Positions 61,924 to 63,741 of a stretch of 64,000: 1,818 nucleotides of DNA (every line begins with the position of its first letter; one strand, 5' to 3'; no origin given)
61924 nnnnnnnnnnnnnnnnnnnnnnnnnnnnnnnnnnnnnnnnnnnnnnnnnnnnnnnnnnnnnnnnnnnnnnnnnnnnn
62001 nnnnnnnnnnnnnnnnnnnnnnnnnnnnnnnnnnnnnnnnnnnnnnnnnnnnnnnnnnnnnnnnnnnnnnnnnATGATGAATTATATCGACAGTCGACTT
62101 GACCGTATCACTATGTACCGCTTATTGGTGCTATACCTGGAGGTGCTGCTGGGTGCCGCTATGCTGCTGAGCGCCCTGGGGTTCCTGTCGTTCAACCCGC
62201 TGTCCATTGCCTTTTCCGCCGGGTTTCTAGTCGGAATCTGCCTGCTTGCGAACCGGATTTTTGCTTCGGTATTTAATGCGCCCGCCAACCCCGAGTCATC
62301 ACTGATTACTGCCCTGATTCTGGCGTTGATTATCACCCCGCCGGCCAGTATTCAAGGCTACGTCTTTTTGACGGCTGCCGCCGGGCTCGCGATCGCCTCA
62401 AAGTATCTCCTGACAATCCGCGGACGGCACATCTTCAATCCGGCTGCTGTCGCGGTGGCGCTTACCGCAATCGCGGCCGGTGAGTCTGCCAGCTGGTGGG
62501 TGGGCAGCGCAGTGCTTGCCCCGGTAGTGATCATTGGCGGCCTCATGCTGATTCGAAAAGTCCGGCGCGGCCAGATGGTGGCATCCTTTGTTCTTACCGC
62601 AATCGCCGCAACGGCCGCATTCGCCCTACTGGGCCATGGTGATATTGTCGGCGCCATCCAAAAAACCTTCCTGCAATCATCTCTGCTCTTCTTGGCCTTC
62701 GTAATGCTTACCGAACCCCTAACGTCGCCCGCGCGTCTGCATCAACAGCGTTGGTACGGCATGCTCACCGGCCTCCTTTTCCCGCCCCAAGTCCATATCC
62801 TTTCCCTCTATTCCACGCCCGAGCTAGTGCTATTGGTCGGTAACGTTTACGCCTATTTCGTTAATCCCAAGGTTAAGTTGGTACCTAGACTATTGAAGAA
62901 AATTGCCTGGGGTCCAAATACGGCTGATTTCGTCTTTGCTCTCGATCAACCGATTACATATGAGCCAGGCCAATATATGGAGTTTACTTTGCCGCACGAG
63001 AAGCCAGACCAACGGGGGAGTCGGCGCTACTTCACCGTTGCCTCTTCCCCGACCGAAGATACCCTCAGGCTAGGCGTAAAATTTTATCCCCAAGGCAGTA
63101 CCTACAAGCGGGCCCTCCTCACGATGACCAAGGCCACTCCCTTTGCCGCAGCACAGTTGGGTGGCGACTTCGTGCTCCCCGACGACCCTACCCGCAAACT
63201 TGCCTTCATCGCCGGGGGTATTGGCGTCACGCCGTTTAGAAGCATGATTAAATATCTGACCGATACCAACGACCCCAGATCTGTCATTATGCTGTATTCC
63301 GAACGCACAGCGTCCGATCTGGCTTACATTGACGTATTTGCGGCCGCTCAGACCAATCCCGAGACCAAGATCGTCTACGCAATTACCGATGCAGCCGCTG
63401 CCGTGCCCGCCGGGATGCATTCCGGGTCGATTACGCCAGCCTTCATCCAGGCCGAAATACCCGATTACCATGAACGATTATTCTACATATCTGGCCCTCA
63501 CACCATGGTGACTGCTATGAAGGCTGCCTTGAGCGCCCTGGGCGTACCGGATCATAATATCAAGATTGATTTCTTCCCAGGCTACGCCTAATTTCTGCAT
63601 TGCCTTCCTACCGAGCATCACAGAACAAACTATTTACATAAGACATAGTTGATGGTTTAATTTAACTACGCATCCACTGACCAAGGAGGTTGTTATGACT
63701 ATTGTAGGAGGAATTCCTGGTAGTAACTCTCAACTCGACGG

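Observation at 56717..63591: Clustered flavin/haem redox module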

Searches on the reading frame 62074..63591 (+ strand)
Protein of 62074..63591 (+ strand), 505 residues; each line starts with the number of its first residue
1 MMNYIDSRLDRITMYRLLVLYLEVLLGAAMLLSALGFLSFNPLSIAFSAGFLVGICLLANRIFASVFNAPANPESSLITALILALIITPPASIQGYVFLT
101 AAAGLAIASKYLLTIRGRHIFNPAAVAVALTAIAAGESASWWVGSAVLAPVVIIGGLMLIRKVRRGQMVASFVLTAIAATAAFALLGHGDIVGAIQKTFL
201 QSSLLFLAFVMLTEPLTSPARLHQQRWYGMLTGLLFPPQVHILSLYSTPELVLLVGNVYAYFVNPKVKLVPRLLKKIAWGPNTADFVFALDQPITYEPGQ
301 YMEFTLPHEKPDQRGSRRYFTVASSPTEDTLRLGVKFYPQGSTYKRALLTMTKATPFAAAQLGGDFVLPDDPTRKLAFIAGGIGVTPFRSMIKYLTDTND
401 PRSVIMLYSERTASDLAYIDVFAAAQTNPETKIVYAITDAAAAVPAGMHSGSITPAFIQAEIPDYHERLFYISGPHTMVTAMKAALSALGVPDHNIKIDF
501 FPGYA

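Call 3: search_protein_families(library=pfam, proteins=[window:62074-63591:+], max_evalue=0.01)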
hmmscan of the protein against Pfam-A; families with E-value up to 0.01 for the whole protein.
window:62074-63591:+ (505 aa): 3 families
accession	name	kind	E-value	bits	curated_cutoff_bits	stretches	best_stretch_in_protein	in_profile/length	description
PF00175.26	NAD_binding_1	-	5.2e-12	46.8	22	1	378-483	1-108/109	Oxidoreductase NAD-binding domain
PF03116.20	NQR2_RnfD_RnfE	-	1.9e-09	37.8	27.7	2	148-235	174-258/296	NQR2, RnfD, RnfE family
PF00970.30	FAD_binding_6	-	0.00023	21.9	21.1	1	273-342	4-74/99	Oxidoreductase FAD-binding domain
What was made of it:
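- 62077..63591 (+): NqrB/RnfD-like polytopic membrane domain (about aa 1-262) fused to a cytoplasmic FNR-type FAD/NAD(P)-binding reductase, 504 aa. An alternative ATG lies at 62074. PF03116 + PF00970 + PF00175 (call 3).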

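Call 4: search_protein_families(library=ncbifam, proteins=[window:62074-63591:+], max_evalue=0.01)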
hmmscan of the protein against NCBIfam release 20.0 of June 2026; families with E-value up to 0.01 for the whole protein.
window:62074-63591:+ (505 aa): 17 families
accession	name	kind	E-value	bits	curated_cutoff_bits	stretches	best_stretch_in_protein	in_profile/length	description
NF009805.0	PRK13289.1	equivalog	7.2e-25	87.7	432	1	294-501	183-392/399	NO-inducible flavohemoprotein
NF058606.1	GlBtMonoRdsGbcB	equivalog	1.4e-17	63.7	500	1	273-491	18-237/362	glycine betaine monooxygenase reductase subunit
NF040810.1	BenC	equivalog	1.3e-16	60.7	430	1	290-496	126-325/333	benzoate 1,2-dioxygenase electron transfer component BenC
NF007964.0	PRK10684.1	equivalog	9.7e-15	54.3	383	1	295-500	36-237/333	NADH oxidoreductase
NF045803.1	MethMoxFADbindMmoC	equivalog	2.8e-14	52.6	500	1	292-498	136-337/343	aromatic/alkene monooxygenase hydroxylase FAD-binding subunit MmoC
TIGR02160.1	PA_CoA_Oxy5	hypoth_equivalog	3.5e-13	49.1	420.8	1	290-501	27-241/352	1,2-phenylacetyl-CoA epoxidase subunit PaaE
NF005963.0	PRK08051.1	equivalog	3.7e-12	46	230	1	288-487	23-216/233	NAD(P)H-flavin reductase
NF008822.0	PRK11872.1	equivalog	2.3e-11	43.3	402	1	291-497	132-331/341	anthranilate 1,2-dioxygenase electron transfer component AntC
TIGR01941.1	nqrF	equivalog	1.9e-08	33.7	295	1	364-501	262-403/405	NADH:ubiquinone reductase (Na(+)-transporting) subunit F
NF052252.1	flav_redu_LuxG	exception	2.8e-06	26.7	340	1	287-486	19-213/232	flavin mononucleotide reductase LuxG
TIGR02911.1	sulfite_red_B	equivalog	4.6e-06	25.9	288.6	1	363-499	89-222/261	anaerobic sulfite reductase subunit AsrB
NF008178.0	PRK10926.1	equivalog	7.7e-06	25.3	390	1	286-432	20-165/248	ferredoxin--NADP(+) reductase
NF000796.0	PRK00054.1-1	equivalog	0.00017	20.9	224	1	373-486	90-189/254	dihydroorotate dehydrogenase electron transfer subunit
NF040830.1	sulfhyd_ShyC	equivalog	0.00017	20.9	600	1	314-420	50-155/288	NAD(P)-dependent hydrogenase/sulfhydrogenase 2 subunit gamma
TIGR01946.1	rnfD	subfamily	0.00023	20.6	207.05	1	148-235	201-288/327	RnfABCDGE type electron transport complex subunit D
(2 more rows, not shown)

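Call 16: find_homologous_proteins(query=window:62074-63591:+, max_evalue=1e-10)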
Query window:62074-63591:+ (505 aa): 6455 proteins with E <= 1e-10 among 8000 candidates; the best 120 are listed.
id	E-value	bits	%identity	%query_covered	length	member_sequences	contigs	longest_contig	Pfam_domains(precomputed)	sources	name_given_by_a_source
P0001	0.0e+0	1100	100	100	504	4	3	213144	PF00175.27,PF03116.21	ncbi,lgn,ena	-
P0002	1.7e-275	932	83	100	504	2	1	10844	PF00175.27,PF03116.21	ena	-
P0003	1.1e-271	920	81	100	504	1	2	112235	PF00175.27,PF03116.21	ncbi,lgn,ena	-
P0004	1.5e-259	880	78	100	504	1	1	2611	PF00175.27,PF03116.21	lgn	-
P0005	1.7e-258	876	78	100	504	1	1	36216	PF00175.27,PF03116.21,PF00970.31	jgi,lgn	jgi:ferredoxin-NADP reductase/Na+-translocating ferredoxin:NAD+ oxidoreductase RnfD subunit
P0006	1.5e-253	860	76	100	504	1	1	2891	PF00175.27,PF03116.21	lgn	-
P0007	1.5e-253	860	77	100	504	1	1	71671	PF00175.27,PF03116.21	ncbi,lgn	-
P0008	2.3e-253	859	74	100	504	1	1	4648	PF00175.27,PF03116.21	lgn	-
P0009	2.1e-249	846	76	97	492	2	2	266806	PF00175.27,PF03116.21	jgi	-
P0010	2.7e-243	826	73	100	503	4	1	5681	PF00175.27,PF03116.21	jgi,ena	-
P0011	1.1e-242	824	75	97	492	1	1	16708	PF00175.27,PF03116.21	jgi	-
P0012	2.8e-216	737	66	100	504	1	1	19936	PF00175.27,PF03116.21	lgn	-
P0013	8.1e-214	729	66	99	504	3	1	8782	PF00175.27,PF03116.21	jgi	jgi:ferredoxin-NADP reductase/Na+-translocating ferredoxin:NAD+ oxidoreductase RnfD subunit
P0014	5.4e-211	720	63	100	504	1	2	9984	PF00175.27,PF03116.21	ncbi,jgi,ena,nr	ncbi:MAG TPA: RnfABCDGE type electron transport complex subunit D [Candidatus Dormibacteraeota bacte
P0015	2.9e-210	717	64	100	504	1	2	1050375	PF00175.27,PF03116.21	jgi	jgi:ferredoxin-NADP reductase/Na+-translocating ferredoxin:NAD+ oxidoreductase RnfD subunit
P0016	1.5e-208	712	63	100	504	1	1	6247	PF00175.27,PF03116.21,PF08030.18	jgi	jgi:ferredoxin-NADP reductase/Na+-translocating ferredoxin:NAD+ oxidoreductase RnfD subunit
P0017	1.5e-206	705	62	100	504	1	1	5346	PF00175.27,PF03116.21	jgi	jgi:ferredoxin-NADP reductase/Na+-translocating ferredoxin:NAD+ oxidoreductase RnfD subunit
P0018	2.2e-206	704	64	100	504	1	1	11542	PF00175.27,PF03116.21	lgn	-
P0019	3.1e-206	704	63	100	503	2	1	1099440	PF00175.27,PF03116.21,PF08030.18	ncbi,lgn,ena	-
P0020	3.2e-206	704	63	100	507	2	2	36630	PF00175.27,PF03116.21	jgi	jgi:ferredoxin-NADP reductase/Na+-translocating ferredoxin:NAD+ oxidoreductase RnfD subunit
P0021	4.6e-206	703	63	100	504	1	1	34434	PF00175.27,PF03116.21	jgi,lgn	jgi:ferredoxin-NADP reductase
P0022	6.1e-206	703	62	100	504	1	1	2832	PF00175.27,PF03116.21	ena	-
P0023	2.0e-205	701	61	100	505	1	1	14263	PF00175.27,PF03116.21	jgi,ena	-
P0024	1.1e-203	696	62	100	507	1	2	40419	PF00175.27,PF03116.21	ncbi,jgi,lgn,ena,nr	ncbi:MAG TPA: RnfABCDGE type electron transport complex subunit D [Candidatus Dormibacteraeota bacte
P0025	7.6e-203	693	63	100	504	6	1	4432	PF00175.27,PF03116.21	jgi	jgi:ferredoxin-NADP reductase/Na+-translocating ferredoxin:NAD+ oxidoreductase RnfD subunit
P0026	3.0e-202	691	62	95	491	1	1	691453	PF00175.27,PF03116.21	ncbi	-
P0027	4.6e-202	690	62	100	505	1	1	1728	PF00175.27,PF03116.21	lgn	-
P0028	6.2e-202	690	60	100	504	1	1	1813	PF00175.27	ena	-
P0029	1.1e-201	689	62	100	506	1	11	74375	PF00175.27,PF03116.21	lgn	-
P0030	8.6e-201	686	62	100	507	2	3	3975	PF00175.27,PF03116.21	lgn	-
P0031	2.7e-200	684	61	100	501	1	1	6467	PF00175.27,PF03116.21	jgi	jgi:ferredoxin-NADP reductase/Na+-translocating ferredoxin:NAD+ oxidoreductase RnfD subunit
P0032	3.0e-199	681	62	99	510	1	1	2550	PF00175.27,PF03116.21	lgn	-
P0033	4.3e-199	680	61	100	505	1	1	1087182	PF00175.27,PF03116.21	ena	-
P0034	3.5e-198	677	60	100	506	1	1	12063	PF00175.27,PF03116.21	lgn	-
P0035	5.5e-198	677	62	100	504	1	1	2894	PF00175.27,PF03116.21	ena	-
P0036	3.9e-197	674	60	100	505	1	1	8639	PF00175.27,PF03116.21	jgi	jgi:ferredoxin-NADP reductase/Na+-transporting NADH:ubiquinone oxidoreductase subunit NqrB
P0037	4.6e-197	674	62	100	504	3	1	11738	PF00175.27,PF03116.21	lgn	-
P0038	1.3e-196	672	60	100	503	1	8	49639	PF00175.27,PF03116.21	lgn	-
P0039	3.6e-196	671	61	100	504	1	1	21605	PF00175.27,PF03116.21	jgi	jgi:ferredoxin-NADP reductase/Na+-translocating ferredoxin:NAD+ oxidoreductase RnfD subunit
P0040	5.6e-196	670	60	100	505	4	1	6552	PF00175.27,PF03116.21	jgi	jgi:ferredoxin-NADP reductase/Na+-translocating ferredoxin:NAD+ oxidoreductase RnfD subunit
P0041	3.0e-195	668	60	100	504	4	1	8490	PF00175.27,PF03116.21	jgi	jgi:ferredoxin-NADP reductase/Na+-translocating ferredoxin:NAD+ oxidoreductase RnfD subunit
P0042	4.8e-195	667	59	100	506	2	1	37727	PF00175.27,PF03116.21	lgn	-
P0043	7.4e-195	666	59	100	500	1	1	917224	PF00175.27,PF03116.21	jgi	jgi:glycine betaine catabolism B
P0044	9.1e-195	666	60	100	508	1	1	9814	PF00175.27,PF03116.21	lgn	-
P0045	9.4e-195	666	61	100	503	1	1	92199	PF00175.27,PF03116.21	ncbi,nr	ncbi:MAG: oxidoreductase [Patescibacteria group bacterium]|nr:oxidoreductase [Patescibacteria group 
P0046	1.1e-194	666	61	100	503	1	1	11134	PF00175.27,PF03116.21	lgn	-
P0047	2.0e-194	665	59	100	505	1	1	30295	PF00175.27,PF03116.21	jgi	-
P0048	4.8e-194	664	59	100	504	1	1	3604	PF00175.27,PF03116.21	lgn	-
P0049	7.4e-194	663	59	100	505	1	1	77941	PF00175.27,PF03116.21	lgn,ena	-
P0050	1.1e-193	663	59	100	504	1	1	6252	PF00175.27,PF03116.21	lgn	-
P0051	3.5e-193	661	59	100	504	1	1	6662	PF00175.27,PF03116.21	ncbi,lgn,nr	ncbi:MAG TPA: RnfABCDGE type electron transport complex subunit D [Candidatus Saccharimonadales bact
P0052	4.5e-193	661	60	100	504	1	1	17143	PF00175.27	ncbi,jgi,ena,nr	ncbi:MAG TPA: hypothetical protein VNG90_05425 [Candidatus Acidoferrum sp.]|nr:hypothetical protein 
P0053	6.5e-193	660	59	100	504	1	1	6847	PF00175.27,PF03116.21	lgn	-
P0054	9.5e-193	659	59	100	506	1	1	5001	PF00175.27,PF03116.21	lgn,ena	-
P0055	1.3e-192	659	60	100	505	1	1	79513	PF00175.27,PF03116.21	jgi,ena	-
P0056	8.3e-192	656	57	100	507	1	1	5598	PF00175.27,PF03116.21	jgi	jgi:ferredoxin-NADP reductase/Na+-translocating ferredoxin:NAD+ oxidoreductase RnfD subunit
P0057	2.1e-191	655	58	100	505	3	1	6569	PF00175.27,PF03116.21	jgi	-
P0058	4.9e-191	654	57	100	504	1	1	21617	PF00175.27,PF03116.21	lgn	-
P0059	9.9e-191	653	58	100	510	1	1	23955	PF00175.27,PF03116.21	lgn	-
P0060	1.4e-190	652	58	100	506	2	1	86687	PF00175.27,PF03116.21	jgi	jgi:ferredoxin-NADP reductase/Na+-transporting NADH:ubiquinone oxidoreductase subunit NqrB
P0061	2.6e-190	651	58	100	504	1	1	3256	PF00175.27,PF03116.21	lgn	-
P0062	3.3e-190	651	61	100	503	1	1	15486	PF00175.27,PF03116.21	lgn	-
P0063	4.5e-190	651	59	100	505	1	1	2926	PF00175.27,PF03116.21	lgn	-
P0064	1.1e-189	649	60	100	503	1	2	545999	PF00175.27,PF03116.21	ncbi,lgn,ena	ncbi:MAG: RnfABCDGE type electron transport complex subunit D [Patescibacteria group bacterium]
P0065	1.2e-189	649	57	100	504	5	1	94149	PF00175.27,PF03116.21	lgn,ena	-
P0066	1.2e-189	649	59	100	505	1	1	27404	PF00175.27,PF03116.21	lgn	-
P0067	3.7e-189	648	59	100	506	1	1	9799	PF00175.27,PF03116.21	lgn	-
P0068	6.1e-189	647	60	100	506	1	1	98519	PF00175.27,PF03116.21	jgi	jgi:ferredoxin-NADP reductase/Na+-transporting NADH:ubiquinone oxidoreductase subunit NqrB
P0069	7.2e-189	647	60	100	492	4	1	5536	PF00175.27,PF03116.21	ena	-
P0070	2.3e-188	645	61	100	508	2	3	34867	PF00175.27,PF03116.21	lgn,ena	-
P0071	2.3e-188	645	58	100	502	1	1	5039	PF00175.27,PF03116.21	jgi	jgi:ferredoxin-NADP reductase/Na+-translocating ferredoxin:NAD+ oxidoreductase RnfD subunit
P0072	4.1e-188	644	58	100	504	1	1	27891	PF00175.27,PF03116.21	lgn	-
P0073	5.1e-188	644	59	100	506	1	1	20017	PF00175.27,PF03116.21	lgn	-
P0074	5.7e-188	644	58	100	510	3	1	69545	PF00175.27,PF03116.21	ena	-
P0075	1.0e-187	643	58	100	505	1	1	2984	PF00175.27,PF03116.21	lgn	-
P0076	1.1e-187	643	56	100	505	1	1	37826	PF00175.27,PF03116.21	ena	-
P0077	1.1e-187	643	57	100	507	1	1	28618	PF00175.27,PF03116.21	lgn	-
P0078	1.8e-187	642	58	99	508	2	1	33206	PF00175.27,PF03116.21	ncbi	-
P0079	2.0e-187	642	57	100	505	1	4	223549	PF00175.27,PF03116.21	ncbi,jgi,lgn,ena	jgi:ferredoxin-NADP reductase/Na+-translocating ferredoxin:NAD+ oxidoreductase RnfD subunit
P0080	2.5e-187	642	59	100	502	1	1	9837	PF00175.27,PF03116.21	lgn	-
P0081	3.5e-187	641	57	100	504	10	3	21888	PF00175.27,PF03116.21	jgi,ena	-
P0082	4.1e-187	641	58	100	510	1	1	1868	PF00175.27,PF03116.21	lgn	-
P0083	5.0e-187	641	59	100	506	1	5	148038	PF00175.27,PF03116.21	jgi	jgi:ferredoxin-NADP reductase/Na+-translocating ferredoxin:NAD+ oxidoreductase RnfD subunit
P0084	5.9e-187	640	58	100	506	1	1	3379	PF00175.27,PF03116.21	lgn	-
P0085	1.1e-186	639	60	97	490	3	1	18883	PF00175.27,PF03116.21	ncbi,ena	-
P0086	1.2e-186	639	58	100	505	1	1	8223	PF00175.27,PF03116.21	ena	-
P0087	4.1e-186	638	58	100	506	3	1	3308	PF00175.27,PF03116.21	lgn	-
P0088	4.5e-186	637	57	100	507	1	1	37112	PF00175.27,PF03116.21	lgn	-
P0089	6.4e-186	637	59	99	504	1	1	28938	PF00175.27,PF03116.21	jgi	jgi:ferredoxin-NADP reductase/Na+-translocating ferredoxin:NAD+ oxidoreductase RnfD subunit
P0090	7.3e-186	637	58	100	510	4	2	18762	PF00175.27,PF03116.21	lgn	-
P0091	8.5e-186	637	58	100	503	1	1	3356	PF00175.27,PF03116.21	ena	-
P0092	1.5e-185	636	60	100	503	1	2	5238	PF00175.27,PF03116.21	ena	-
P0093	1.8e-185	636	58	100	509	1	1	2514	PF00175.27,PF03116.21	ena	-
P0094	2.4e-185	635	56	100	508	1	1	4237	PF00175.27,PF03116.21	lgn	-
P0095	8.8e-185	633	59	100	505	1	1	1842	PF00175.27,PF03116.21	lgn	-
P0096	1.7e-184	632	58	100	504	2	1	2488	PF00175.27,PF03116.21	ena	-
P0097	1.7e-184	632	59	100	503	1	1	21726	PF00175.27,PF03116.21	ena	-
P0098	3.1e-184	631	57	100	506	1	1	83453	PF00175.27,PF03116.21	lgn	-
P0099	3.2e-184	631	59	100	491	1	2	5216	PF00175.27,PF03116.21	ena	-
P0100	3.4e-184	631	58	100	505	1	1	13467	PF00175.27,PF03116.21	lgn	-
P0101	4.8e-184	631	59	97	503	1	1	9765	PF00175.27,PF03116.21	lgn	-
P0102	8.2e-184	630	57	100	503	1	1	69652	PF00175.27,PF03116.21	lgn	-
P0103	1.0e-183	630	57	99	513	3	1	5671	PF00175.27,PF03116.21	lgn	-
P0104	2.6e-183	628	59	100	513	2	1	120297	PF00175.27,PF03116.21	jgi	-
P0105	2.9e-183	628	59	97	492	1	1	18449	PF00175.27,PF03116.21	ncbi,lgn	-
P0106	4.3e-183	628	58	100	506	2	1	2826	PF00175.27,PF03116.21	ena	-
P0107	2.6e-182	625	56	100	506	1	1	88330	PF00175.27,PF03116.21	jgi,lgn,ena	-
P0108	2.7e-182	625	58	100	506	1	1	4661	PF00175.27,PF03116.21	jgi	jgi:ferredoxin-NADP reductase/Na+-translocating ferredoxin:NAD+ oxidoreductase RnfD subunit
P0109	3.6e-182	625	57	100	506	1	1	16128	PF00175.27,PF03116.21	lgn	-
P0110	4.4e-182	624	58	100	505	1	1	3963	PF00175.27,PF03116.21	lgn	-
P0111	4.7e-182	624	58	100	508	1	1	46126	PF00175.27,PF03116.21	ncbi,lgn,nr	ncbi:MAG TPA: RnfABCDGE type electron transport complex subunit D [Candidatus Saccharimonadales bact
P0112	4.8e-182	624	59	100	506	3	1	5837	PF00175.27,PF03116.21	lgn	-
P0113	7.1e-182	624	58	97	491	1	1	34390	PF00175.27,PF03116.21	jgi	jgi:ferredoxin-NADP reductase/Na+-translocating ferredoxin:NAD+ oxidoreductase RnfD subunit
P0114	8.9e-182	623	58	100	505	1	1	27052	PF00175.27,PF03116.21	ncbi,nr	ncbi:RnfABCDGE type electron transport complex subunit D [Candidatus Saccharibacteria bacterium]|nr:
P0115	9.0e-182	623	57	100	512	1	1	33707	PF00175.27,PF03116.21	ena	-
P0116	9.9e-182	623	57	100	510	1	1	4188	PF00175.27,PF03116.21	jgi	jgi:ferredoxin-NADP reductase/Na+-transporting NADH:ubiquinone oxidoreductase subunit NqrB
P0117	1.2e-181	623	57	100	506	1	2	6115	PF00175.27,PF03116.21,PF00970.31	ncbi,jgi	-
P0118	1.2e-181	623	58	100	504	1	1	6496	PF00175.27,PF03116.21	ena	-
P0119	4.4e-181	621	57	100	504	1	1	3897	PF00175.27,PF03116.21,PF00970.31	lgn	-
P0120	7.0e-181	620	57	100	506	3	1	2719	PF00175.27,PF03116.21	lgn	-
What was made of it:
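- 62077..63591 (+): The best 120 homologues are all about 500 aa with both domains (call 16).
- Tried and rejected: Two named fusion homologues at about 63% identity are labelled Dormibacteraeota (call 16), so the assignment is provisional.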

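Call 17: find_encoding_contigs(protein=P0001, flank=10000, max_places=3)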
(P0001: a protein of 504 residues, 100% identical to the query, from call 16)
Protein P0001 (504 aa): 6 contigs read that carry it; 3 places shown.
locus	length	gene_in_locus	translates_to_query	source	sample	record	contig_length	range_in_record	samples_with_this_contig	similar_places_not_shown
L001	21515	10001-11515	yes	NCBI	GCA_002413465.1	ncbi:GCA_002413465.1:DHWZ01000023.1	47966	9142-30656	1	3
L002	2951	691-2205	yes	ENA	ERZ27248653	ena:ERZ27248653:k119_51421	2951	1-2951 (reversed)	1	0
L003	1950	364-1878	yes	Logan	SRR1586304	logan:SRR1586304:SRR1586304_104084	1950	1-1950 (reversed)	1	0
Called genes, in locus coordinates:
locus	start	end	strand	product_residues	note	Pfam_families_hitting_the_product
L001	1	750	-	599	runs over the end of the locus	PF00664:ABC_membrane, PF00005:ABC_tran, PF02463:SMC_N (faint)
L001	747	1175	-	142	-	PF12802:MarR_2, PF01047:MarR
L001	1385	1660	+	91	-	-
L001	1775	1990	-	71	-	-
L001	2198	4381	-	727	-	PF03176:MMPL, PF12349:Sterol-sensing (faint), PF03176:MMPL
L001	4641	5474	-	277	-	PF00970:FAD_binding_6, PF08030:NAD_binding_6 (weak), PF00175:NAD_binding_1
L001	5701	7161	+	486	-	PF07167:PhaC_N, PF00561:Abhydrolase_1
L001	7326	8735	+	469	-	PF00033:Cytochrome_B, PF13631:Cytochrom_B_N_2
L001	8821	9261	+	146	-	PF04205:FMN_bind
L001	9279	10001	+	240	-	PF02424:ApbE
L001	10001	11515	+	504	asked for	PF03116:NQR2_RnfD_RnfE (weak), PF00175:NAD_binding_1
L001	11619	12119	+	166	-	-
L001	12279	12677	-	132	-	-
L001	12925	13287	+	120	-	-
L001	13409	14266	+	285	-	PF17773:UPF0176_N, PF00581:Rhodanese, PF12368:Rhodanese_C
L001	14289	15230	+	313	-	PF08240:ADH_N, PF00107:ADH_zinc_N, PF13602:ADH_zinc_N_2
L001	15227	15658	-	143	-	PF08327:AHSA1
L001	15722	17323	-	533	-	-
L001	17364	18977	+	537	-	PF00342:PGI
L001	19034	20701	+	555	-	PF05228:CHASE4, PF00512:HisKA (weak), PF02518:HATPase_c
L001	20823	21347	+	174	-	PF00293:NUDIX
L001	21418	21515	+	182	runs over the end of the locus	-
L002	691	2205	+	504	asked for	PF03116:NQR2_RnfD_RnfE (weak), PF00175:NAD_binding_1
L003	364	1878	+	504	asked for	PF03116:NQR2_RnfD_RnfE (weak), PF00175:NAD_binding_1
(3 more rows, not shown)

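Call 18: find_encoding_contigs(protein=P0003, flank=10000, max_places=2)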
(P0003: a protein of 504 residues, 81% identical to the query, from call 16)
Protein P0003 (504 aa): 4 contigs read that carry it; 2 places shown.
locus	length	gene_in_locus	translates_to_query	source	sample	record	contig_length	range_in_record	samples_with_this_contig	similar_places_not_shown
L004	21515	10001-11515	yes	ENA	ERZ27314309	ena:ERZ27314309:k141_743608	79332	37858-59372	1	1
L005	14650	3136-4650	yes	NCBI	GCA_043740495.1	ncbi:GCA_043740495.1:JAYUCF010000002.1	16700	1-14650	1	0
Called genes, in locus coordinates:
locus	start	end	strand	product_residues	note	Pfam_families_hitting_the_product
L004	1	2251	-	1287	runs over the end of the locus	PF18076:FGAR-AT_N, PF18072:FGAR-AT_linker, PF02769:AIRS_C, PF22689:FGAR-AT_PurM_N-like, PF02769:AIRS_C, PF13507:GATase_5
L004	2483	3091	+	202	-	PF00551:Formyl_trans_N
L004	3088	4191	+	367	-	PF00586:AIRS, PF02769:AIRS_C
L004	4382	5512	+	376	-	PF01180:DHO_dh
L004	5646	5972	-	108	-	PF00581:Rhodanese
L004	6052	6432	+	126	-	PF01475:FUR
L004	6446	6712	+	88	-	PF00462:Glutaredoxin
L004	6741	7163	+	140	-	PF00581:Rhodanese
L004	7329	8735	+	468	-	PF00033:Cytochrome_B (weak), PF13631:Cytochrom_B_N_2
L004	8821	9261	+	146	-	PF04205:FMN_bind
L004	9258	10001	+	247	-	PF02424:ApbE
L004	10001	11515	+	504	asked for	PF03116:NQR2_RnfD_RnfE (weak), PF00175:NAD_binding_1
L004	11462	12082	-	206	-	-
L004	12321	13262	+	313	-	PF08240:ADH_N, PF00107:ADH_zinc_N, PF13602:ADH_zinc_N_2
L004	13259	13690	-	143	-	PF08327:AHSA1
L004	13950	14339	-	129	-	-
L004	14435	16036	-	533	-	-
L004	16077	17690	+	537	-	PF00342:PGI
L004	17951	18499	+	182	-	-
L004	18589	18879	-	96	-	PF00903:Glyoxalase (weak), PF22677:Ble-like_N (weak)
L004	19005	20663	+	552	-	PF01565:FAD_binding_4, PF02913:FAD-oxidase_C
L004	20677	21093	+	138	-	-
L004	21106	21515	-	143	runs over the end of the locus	PF02823:ATP-synt_DE_N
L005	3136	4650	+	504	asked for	PF03116:NQR2_RnfD_RnfE (weak), PF00175:NAD_binding_1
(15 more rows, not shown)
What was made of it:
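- In L004 the genes for Fur, glutaredoxin and rhodanese lie directly upstream of the block (call 18).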
